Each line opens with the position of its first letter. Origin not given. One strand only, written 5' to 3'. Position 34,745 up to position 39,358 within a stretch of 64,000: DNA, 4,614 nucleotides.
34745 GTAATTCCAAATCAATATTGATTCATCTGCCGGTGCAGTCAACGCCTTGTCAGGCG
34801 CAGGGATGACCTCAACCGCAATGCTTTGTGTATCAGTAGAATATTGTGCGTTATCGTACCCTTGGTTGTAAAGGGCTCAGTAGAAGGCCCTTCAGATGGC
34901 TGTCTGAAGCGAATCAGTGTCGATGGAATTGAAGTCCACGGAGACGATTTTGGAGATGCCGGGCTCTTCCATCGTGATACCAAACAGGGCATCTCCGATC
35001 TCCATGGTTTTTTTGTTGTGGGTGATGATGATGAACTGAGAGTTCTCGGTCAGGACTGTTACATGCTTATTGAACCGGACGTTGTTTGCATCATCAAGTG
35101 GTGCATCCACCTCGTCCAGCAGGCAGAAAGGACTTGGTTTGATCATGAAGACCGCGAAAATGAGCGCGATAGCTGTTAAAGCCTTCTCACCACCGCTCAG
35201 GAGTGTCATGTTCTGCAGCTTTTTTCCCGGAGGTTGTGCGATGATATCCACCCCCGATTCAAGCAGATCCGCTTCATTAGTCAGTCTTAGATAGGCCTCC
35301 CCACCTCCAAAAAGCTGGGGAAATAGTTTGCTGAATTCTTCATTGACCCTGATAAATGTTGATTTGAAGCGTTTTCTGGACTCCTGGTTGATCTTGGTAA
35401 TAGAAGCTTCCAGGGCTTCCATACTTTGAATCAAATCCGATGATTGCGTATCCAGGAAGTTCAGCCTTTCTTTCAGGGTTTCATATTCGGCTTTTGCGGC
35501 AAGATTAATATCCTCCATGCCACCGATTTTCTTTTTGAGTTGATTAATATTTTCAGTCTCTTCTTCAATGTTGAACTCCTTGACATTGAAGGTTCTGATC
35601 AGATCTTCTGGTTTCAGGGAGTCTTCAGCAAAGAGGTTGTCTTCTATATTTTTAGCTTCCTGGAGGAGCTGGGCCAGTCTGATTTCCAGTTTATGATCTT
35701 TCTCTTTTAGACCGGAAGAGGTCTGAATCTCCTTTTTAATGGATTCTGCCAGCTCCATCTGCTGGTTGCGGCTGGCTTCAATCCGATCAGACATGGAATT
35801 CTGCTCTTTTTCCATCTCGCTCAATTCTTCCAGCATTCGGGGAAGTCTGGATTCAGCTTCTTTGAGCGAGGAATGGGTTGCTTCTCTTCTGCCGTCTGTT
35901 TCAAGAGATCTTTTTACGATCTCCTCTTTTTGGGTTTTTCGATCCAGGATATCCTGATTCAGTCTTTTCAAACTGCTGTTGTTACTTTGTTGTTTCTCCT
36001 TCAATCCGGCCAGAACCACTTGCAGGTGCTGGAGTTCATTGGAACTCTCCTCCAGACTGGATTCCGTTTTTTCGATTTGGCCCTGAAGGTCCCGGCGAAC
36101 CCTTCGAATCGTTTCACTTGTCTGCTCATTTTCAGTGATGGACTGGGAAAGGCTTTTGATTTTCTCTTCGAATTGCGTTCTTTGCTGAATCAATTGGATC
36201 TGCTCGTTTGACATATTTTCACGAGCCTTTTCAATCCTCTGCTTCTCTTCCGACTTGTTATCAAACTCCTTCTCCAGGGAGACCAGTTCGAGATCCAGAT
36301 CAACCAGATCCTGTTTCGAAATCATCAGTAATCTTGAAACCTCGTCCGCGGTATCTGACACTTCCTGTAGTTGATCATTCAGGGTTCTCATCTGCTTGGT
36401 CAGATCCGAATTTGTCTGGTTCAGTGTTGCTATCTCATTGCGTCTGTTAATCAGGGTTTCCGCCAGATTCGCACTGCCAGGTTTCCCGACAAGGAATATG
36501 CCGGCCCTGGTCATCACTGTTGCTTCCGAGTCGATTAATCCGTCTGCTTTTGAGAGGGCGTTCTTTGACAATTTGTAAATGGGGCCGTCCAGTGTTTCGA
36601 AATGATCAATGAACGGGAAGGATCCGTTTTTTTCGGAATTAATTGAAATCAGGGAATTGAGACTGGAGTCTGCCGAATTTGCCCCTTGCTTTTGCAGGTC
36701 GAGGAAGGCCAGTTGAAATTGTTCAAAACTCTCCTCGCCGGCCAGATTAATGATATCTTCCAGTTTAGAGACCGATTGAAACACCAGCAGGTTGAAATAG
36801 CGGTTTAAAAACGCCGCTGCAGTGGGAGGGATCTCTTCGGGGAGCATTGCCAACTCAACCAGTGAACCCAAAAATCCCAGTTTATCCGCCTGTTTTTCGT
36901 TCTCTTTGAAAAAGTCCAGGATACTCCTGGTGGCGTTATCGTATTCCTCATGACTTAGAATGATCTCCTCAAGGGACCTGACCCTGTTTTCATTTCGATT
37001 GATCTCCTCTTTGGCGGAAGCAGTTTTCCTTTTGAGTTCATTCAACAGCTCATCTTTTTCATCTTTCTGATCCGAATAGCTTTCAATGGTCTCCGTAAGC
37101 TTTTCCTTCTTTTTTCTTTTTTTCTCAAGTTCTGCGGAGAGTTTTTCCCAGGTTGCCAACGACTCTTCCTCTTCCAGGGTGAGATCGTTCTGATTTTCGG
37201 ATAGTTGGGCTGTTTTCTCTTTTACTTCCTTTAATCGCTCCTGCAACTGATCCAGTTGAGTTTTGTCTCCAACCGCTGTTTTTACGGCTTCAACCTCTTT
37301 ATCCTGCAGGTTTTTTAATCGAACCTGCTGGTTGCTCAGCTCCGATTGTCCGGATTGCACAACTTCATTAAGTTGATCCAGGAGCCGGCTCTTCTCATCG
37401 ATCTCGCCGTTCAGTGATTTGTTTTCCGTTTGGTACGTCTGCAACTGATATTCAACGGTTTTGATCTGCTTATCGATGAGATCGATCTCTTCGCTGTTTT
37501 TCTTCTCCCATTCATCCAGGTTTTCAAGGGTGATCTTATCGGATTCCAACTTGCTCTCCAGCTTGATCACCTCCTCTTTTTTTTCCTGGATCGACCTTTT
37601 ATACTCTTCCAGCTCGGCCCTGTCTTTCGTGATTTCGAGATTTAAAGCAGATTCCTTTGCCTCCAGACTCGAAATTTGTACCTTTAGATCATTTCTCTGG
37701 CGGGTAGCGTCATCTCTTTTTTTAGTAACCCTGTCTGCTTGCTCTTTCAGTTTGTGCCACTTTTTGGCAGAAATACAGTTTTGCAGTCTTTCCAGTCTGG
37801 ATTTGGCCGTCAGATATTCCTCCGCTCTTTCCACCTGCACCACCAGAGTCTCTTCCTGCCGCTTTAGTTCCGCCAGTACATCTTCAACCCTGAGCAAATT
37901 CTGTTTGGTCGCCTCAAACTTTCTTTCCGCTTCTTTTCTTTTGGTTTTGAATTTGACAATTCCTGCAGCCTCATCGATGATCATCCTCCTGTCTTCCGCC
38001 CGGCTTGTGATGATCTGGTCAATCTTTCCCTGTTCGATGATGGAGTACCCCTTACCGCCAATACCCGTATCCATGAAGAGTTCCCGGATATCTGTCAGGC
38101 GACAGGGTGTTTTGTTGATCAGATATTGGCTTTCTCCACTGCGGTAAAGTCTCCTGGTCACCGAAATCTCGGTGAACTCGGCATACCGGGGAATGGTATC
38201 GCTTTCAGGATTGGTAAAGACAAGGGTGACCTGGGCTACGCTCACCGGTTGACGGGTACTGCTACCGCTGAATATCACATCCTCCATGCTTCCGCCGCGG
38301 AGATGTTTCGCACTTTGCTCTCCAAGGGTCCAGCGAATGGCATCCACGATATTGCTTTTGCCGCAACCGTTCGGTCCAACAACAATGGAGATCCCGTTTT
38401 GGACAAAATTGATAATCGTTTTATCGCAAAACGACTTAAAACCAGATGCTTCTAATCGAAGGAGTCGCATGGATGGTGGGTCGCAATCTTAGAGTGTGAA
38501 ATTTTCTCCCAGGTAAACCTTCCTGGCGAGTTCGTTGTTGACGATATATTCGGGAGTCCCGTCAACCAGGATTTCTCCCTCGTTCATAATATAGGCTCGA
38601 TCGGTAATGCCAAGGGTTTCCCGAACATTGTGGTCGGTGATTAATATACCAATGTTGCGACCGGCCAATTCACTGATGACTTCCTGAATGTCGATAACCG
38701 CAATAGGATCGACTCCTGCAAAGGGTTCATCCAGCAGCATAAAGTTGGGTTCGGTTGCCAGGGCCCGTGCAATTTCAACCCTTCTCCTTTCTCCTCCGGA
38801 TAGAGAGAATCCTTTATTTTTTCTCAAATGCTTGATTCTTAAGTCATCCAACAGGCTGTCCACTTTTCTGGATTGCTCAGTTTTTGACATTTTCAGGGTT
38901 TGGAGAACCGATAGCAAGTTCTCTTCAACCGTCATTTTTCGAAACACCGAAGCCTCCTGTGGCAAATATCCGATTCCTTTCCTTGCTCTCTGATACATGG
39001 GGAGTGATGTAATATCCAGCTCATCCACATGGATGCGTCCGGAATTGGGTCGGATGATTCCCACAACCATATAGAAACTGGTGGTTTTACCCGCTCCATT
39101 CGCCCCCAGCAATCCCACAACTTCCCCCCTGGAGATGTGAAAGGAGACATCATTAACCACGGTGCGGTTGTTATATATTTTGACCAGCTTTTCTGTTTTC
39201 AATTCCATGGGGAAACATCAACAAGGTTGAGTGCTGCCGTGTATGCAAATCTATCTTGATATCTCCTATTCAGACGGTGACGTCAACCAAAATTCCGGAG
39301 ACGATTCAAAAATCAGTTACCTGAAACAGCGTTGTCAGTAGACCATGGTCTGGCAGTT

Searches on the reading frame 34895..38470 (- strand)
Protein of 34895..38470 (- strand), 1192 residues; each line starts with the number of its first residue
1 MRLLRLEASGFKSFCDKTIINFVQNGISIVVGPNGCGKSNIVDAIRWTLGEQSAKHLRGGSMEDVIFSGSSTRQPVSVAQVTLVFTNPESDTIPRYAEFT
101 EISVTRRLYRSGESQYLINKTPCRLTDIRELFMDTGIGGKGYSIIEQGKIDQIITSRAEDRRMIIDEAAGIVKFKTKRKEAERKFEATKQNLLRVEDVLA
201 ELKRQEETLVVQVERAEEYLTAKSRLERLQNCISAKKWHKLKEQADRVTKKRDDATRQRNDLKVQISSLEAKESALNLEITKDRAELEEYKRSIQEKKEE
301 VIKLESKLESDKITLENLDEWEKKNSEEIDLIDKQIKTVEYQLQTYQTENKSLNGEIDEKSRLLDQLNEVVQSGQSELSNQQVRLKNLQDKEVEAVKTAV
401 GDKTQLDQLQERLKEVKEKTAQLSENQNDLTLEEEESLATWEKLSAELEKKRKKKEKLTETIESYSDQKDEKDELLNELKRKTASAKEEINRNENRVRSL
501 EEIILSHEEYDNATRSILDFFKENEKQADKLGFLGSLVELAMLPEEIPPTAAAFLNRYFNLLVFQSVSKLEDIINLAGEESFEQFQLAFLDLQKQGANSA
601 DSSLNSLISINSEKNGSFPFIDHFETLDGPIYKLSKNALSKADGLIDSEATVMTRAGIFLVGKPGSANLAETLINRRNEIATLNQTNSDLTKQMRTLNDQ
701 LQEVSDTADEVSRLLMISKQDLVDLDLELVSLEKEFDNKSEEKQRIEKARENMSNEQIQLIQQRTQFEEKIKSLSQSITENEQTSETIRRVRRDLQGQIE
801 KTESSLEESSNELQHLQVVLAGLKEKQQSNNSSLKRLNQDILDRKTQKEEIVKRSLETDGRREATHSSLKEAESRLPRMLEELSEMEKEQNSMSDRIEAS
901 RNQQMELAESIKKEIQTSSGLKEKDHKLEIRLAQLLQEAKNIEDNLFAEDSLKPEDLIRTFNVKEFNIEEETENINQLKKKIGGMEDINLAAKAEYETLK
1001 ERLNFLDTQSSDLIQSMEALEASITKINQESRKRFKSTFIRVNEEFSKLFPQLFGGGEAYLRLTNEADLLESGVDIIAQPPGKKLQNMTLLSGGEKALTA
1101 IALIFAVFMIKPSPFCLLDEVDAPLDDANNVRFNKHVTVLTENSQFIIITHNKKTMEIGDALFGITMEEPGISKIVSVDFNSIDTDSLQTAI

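Call 6: search_protein_families(library=pfam, proteins=[window:34895-38470:-], max_evalue=0.001)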
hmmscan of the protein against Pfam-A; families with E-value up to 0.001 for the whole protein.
window:34895-38470:- (1192 aa): 5 families
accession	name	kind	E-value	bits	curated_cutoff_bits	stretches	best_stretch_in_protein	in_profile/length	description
PF02463.25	SMC_N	-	3.2e-49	167.8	40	1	3-1173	2-219/220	RecF/RecN/SMC N terminal domain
PF13476.12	AAA_23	-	2.7e-10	41.7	27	1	5-302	1-171/201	AAA domain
PF13175.12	AAA_15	-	4.5e-10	40.1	32.1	1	1-385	1-290/374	AAA ATPase domain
PF13304.12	AAA_21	-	1.6e-05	25.5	27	1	28-129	2-120/304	AAA domain, putative AbiEii toxin, Type IV TA system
PF13555.12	AAA_29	-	0.00016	21.8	27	1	14-47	12-44/61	P-loop containing region of AAA domain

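Call 53: search_protein_families(library=ncbifam, proteins=[window:34895-38470:-], max_evalue=1e-10)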
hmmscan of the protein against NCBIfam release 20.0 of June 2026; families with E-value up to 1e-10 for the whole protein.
window:34895-38470:- (1192 aa): 7 families
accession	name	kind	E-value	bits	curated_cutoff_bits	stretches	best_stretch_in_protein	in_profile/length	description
TIGR02168.1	SMC_prok_B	equivalog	7.1e-274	911.7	567.35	1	2-1179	1-1180/1181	chromosome segregation protein SMC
TIGR02169.1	SMC_prok_A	equivalog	3.8e-139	465.4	729.4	2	5-541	4-532/1165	chromosome segregation protein SMC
NF045487.1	ASRP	equivalog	3.9e-22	78.6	300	1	675-1151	139-590/593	archaea-specific SMC-related protein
NF002572.0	PRK02224.1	equivalog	6.4e-16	57.8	1087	1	1-529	1-499/888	DNA double-strand break repair ATPase Rad50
NF003034.1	PRK03918.1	equivalog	1e-14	53.6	700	0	1-396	1-367/878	DNA double-strand break repair ATPase Rad50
NF041035.1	Rad50_Halo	equivalog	3.5e-13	48.9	1000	1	1-480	1-453/883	DNA double-strand break repair ATPase Rad50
TIGR00634.1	recN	equivalog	5.6e-11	42.1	407.85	0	20-399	18-383/563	DNA repair protein RecN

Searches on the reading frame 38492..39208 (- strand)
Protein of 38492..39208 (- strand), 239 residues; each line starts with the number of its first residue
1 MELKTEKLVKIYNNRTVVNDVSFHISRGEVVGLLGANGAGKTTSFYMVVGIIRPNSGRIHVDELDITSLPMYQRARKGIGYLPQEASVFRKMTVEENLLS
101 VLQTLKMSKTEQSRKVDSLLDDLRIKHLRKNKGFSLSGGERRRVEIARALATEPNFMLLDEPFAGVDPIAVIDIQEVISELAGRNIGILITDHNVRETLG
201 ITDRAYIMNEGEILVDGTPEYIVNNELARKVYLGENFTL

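Call 6: search_protein_families(library=pfam, proteins=[window:38492-39208:-], max_evalue=0.001)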
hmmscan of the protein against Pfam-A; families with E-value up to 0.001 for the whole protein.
window:38492-39208:- (239 aa): 2 families
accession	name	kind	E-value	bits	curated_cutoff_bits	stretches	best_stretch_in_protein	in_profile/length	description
PF00005.33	ABC_tran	-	5.2e-38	131.2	25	1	18-164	1-137/137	ABC transporter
PF12399.14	BCA_ABC_TP_C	-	0.00078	19.4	25.5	0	213-237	2-26/27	Branched-chain amino acid ATP-binding cassette transporter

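Call 53: search_protein_families(library=ncbifam, proteins=[window:38492-39208:-], max_evalue=1e-10)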
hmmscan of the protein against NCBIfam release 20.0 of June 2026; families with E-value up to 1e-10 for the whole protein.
window:38492-39208:- (239 aa): 174 families (the best 25 are shown)
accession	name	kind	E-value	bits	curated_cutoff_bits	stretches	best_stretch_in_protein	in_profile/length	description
TIGR04406.1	LPS_export_lptB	equivalog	1.2e-112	375.1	240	1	3-239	2-239/239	LPS export ABC transporter ATP-binding protein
NF008144.0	PRK10895.1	equivalog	4.1e-95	317.8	381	1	3-239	4-241/241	LPS export ABC transporter ATP-binding protein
TIGR03410.1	urea_trans_UrtE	equivalog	9.2e-52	175.8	285.8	1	3-229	1-226/230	urea ABC transporter ATP-binding subunit UrtE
TIGR01188.1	drrA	subfamily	8.6e-50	169.7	312.45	1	10-221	1-210/302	daunorubicin resistance ABC transporter, ATP-binding protein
NF008449.1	PRK11300.1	equivalog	9.9e-46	156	362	1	7-236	10-255/255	high-affinity branched-chain amino acid ABC transporter ATP-binding protein LivG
TIGR03522.1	GldA_ABC_ATP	equivalog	1.2e-43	149.7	402.6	1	1-227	1-224/301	gliding motility-associated ABC transporter ATP-binding subunit GldA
NF010059.0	PRK13536.1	equivalog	1.6e-43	148.7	549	1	7-230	48-269/342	nodulation factor ABC transporter ATP-binding protein NodI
NF040840.2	tungstate_WtpC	equivalog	1.7e-43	149.2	440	1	3-224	2-220/347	tungstate ABC transporter ATP-binding protein WtpC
TIGR01186.1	proV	subfamily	4e-43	147.9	326.6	1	16-226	7-221/363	betaine/proline/choline family ABC transporter ATP-binding protein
NF010060.0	PRK13537.1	equivalog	4.3e-43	147.4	521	1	4-229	17-240/314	nodulation factor ABC transporter ATP-binding protein NodI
TIGR03265.1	PhnT2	equivalog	4.4e-42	144.6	457.7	1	3-225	5-225/353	putative 2-aminoethylphosphonate ABC transporter ATP-binding protein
NF008626.0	PRK11614.1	equivalog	7.7e-42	143.4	441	1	3-234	6-236/237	high-affinity branched-chain amino acid ABC transporter ATP-binding protein LivF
TIGR03864.1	PQQ_ABC_ATP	hypoth_equivalog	1.2e-41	142.7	302.25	1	3-227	2-224/236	ABC transporter, ATP-binding subunit, PQQ-dependent alcohol dehydrogenase system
NF033858.1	ABC2_perm_RbbA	equivalog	3e-41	141.3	1050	1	4-228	268-490/909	ribosome-associated ATPase/putative transporter RbbA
TIGR01288.1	nodI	equivalog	1.2e-40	139.5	424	1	7-230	9-230/303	nodulation factor ABC transporter ATP-binding protein NodI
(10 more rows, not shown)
